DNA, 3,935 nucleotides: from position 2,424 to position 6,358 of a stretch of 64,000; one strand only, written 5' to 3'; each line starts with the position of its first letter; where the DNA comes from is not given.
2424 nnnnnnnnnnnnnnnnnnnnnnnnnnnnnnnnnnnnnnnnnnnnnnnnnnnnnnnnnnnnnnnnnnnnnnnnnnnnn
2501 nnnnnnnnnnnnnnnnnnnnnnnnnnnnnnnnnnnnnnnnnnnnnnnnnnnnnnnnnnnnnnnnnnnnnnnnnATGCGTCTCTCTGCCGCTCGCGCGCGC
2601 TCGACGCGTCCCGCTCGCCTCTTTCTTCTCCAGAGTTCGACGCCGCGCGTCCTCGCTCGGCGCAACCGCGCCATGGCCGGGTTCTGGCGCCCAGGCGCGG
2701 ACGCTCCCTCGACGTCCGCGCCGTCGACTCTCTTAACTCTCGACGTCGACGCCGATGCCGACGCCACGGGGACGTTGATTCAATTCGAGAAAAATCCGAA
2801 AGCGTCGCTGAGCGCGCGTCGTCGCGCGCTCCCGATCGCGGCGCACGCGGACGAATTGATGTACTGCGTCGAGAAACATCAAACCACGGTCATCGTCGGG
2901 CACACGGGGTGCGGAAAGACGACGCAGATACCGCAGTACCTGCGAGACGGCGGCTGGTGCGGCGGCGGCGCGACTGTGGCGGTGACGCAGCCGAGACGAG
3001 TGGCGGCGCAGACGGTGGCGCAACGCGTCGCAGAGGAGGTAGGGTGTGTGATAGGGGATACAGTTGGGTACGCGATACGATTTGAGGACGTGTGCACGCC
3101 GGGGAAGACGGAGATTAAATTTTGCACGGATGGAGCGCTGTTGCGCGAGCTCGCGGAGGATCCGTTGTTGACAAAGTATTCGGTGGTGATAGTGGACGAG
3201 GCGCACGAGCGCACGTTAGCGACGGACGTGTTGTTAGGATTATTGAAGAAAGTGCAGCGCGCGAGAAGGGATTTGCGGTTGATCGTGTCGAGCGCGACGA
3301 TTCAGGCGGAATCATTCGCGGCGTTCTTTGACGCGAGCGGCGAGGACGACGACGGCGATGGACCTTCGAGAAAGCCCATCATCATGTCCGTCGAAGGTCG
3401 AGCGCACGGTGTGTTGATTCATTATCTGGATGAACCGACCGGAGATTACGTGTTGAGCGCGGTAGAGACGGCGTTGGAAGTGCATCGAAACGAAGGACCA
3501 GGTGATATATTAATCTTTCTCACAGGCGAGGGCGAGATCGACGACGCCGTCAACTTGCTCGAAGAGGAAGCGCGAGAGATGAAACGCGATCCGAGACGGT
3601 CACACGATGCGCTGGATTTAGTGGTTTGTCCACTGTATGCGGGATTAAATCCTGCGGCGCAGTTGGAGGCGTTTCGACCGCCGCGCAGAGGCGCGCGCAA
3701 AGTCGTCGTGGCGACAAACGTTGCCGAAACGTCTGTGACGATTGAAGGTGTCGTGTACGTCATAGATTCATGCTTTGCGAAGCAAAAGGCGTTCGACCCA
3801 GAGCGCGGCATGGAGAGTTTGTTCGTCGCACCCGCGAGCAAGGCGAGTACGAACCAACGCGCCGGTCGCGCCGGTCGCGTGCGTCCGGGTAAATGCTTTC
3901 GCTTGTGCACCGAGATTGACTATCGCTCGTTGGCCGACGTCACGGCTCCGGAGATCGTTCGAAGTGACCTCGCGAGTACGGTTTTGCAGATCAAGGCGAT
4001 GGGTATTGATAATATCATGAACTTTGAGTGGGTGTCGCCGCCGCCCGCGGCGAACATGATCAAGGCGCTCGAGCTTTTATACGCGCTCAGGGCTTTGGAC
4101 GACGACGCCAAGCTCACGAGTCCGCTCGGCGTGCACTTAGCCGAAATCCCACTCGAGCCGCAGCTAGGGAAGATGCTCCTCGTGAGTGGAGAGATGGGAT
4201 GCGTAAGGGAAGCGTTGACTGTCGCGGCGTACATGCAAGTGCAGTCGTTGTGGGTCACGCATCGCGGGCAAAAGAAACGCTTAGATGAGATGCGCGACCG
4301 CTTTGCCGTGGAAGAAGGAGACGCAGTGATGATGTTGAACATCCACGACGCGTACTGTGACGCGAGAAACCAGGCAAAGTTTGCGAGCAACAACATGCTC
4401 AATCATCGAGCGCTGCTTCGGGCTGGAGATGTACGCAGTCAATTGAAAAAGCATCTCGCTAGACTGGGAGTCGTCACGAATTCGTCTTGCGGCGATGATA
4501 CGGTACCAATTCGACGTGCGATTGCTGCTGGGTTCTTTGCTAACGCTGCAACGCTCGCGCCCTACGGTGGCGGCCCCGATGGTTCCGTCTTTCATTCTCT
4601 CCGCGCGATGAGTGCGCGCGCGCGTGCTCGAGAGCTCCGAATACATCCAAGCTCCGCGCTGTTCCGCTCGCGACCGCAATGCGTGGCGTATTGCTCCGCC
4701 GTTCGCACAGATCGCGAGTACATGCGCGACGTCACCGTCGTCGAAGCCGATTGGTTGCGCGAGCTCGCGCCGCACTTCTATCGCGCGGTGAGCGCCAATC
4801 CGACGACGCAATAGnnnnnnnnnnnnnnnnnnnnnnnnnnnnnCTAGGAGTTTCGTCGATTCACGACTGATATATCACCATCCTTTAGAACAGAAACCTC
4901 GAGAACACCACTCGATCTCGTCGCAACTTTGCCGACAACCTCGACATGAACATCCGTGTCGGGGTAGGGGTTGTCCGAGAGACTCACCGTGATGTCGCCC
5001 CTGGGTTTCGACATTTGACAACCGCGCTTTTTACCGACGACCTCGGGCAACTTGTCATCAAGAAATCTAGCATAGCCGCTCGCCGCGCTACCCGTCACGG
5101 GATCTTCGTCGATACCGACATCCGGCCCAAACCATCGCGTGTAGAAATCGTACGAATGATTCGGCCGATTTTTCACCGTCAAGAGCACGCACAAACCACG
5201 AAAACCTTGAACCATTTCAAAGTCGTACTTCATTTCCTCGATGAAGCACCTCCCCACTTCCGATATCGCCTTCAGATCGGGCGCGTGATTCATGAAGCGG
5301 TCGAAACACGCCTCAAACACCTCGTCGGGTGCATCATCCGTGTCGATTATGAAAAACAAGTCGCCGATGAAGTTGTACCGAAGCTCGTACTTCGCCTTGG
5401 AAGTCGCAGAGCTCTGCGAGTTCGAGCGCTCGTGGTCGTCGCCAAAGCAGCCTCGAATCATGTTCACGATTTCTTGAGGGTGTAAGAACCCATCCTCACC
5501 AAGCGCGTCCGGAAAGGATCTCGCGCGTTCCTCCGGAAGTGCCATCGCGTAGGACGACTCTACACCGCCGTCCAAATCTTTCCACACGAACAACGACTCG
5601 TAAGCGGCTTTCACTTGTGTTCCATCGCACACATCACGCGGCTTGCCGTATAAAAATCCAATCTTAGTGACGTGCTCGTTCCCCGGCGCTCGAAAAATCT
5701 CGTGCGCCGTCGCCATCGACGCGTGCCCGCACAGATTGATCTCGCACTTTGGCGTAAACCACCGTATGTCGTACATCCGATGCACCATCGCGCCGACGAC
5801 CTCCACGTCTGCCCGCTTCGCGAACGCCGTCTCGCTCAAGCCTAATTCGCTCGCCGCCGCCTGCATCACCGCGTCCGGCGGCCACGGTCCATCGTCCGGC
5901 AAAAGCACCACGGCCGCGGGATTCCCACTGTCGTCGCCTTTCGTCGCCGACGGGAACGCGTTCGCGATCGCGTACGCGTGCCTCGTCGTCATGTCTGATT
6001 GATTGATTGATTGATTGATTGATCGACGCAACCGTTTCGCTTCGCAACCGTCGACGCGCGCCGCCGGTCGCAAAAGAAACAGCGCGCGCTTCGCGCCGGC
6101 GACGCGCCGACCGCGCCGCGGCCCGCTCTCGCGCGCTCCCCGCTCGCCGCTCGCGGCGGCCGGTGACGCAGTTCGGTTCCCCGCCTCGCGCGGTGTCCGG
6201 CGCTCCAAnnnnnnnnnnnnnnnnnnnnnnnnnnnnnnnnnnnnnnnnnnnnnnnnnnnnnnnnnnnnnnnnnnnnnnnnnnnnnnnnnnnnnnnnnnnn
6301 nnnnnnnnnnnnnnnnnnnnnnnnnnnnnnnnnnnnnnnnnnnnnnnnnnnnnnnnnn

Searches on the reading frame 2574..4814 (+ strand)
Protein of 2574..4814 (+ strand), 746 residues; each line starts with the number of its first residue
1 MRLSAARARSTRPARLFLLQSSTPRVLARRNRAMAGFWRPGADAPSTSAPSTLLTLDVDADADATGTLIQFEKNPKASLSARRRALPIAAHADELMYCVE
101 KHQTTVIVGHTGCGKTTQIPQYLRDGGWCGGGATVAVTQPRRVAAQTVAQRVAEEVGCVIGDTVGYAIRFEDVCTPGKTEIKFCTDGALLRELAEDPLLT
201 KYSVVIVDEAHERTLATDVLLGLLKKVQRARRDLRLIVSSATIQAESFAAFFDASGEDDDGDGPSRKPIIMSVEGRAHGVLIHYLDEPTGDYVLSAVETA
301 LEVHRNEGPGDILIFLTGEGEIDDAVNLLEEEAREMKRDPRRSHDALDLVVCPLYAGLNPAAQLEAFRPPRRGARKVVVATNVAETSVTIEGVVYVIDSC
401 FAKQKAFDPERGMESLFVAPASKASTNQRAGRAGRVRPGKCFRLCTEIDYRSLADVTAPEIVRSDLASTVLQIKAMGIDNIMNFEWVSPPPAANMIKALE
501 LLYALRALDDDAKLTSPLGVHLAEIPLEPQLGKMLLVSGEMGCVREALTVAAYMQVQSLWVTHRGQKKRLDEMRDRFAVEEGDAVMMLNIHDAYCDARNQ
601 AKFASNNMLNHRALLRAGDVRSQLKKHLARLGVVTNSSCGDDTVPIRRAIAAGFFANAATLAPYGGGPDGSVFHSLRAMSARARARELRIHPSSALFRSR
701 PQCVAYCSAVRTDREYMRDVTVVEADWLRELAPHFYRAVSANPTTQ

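Call 21: search_protein_families(library=pfam, proteins=[window:2574-4814:+], max_evalue=0.00001)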
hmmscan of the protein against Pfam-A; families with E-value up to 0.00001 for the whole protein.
window:2574-4814:+ (746 aa): 5 families
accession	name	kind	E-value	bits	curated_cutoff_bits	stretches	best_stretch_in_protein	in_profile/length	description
PF07717.22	OB_NTP_bind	-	9.8e-17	61.4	29.5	1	646-734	1-82/83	Oligonucleotide/oligosaccharide-binding (OB)-fold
PF00271.37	Helicase_C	-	2.1e-10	41.3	23.5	1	305-436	11-109/110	Helicase conserved C-terminal domain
PF21010.2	HA2_C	-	1e-09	39.2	21.3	1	528-586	1-76/77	Helicase associated domain (HA2), ratchet-like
PF04408.29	HA2_N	-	8.6e-08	32.5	21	1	498-527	1-29/29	Helicase associated domain (HA2), winged-helix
PF00270.35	DEAD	-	3.5e-07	30.5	26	1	98-246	10-162/167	DEAD/DEAH box helicase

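Call 52: search_solved_structures(query=window:2574-4814:+, max_evalue=1e-80)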
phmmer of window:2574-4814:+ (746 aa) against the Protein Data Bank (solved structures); distinct sequences matched with E-value up to 1e-80: 50.
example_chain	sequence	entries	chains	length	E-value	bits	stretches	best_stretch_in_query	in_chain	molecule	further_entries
9s2f_35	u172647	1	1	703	3.8e-206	690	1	36-737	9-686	Probable ATP-dependent RNA helicase DHX35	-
9l5s_z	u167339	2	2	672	4.3e-193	646.8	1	84-738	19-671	RNA helicase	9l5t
5z56_x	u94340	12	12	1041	6.8e-162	543.7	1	63-739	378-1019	Putative pre-mRNA-splicing factor ATP-dependent RNA helicase DHX16 | Pre-mRNA-splicing factor ATP-dependent RNA helicase DHX16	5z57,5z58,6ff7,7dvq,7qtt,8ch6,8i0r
6i3o_A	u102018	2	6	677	5.6e-161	540.7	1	78-739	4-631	Putative pre-mRNA splicing factor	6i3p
6qic_A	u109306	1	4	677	1.5e-160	539.3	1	78-739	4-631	Putative pre-mRNA splicing factor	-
28zi_A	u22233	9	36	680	5.3e-160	537.5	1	71-738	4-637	ATP-dependent RNA helicase DHX8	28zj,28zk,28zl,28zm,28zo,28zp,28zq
6hys_A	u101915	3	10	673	6.2e-160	537.3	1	72-738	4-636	ATP-dependent RNA helicase DHX8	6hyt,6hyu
28zs_A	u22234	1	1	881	8.7e-160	536.8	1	68-738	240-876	Glutathione S-transferase class-mu 26 kDa isozyme,ATP-dependent RNA helicase DHX8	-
6icz_Y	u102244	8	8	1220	1.7e-159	535.8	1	69-738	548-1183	ATP-dependent RNA helicase DHX8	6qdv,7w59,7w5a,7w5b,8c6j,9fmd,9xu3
5xjc_Y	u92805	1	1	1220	1.7e-159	535.8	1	69-738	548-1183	ATP-dependent RNA helicase DHX8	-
5mqf_q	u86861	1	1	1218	3.9e-157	528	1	69-738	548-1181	ATP-dependent RNA helicase DHX8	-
6fa9_A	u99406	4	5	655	2.5e-154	518.7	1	76-731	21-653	Putative mRNA splicing factor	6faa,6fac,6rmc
6rm8_A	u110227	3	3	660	2.5e-154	518.7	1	76-731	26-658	Putative mRNA splicing factor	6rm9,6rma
6fa5_A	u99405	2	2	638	4.4e-154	517.9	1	79-731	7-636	Putative mRNA splicing factor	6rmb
6zm2_A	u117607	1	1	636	4.9e-154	517.8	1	80-731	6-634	Putative mRNA splicing factor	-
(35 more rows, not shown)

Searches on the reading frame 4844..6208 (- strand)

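Call 21: search_protein_families(library=pfam, proteins=[window:4844-6208:-], max_evalue=0.00001)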
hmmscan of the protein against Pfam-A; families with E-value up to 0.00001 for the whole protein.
window:4844-6208:- (454 aa): 1 family
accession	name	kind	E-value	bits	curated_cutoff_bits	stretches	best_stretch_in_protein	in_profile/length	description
PF02567.21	PhzC-PhzF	-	2.5e-31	109.7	27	2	94-176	10-83/281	Phenazine biosynthesis-like protein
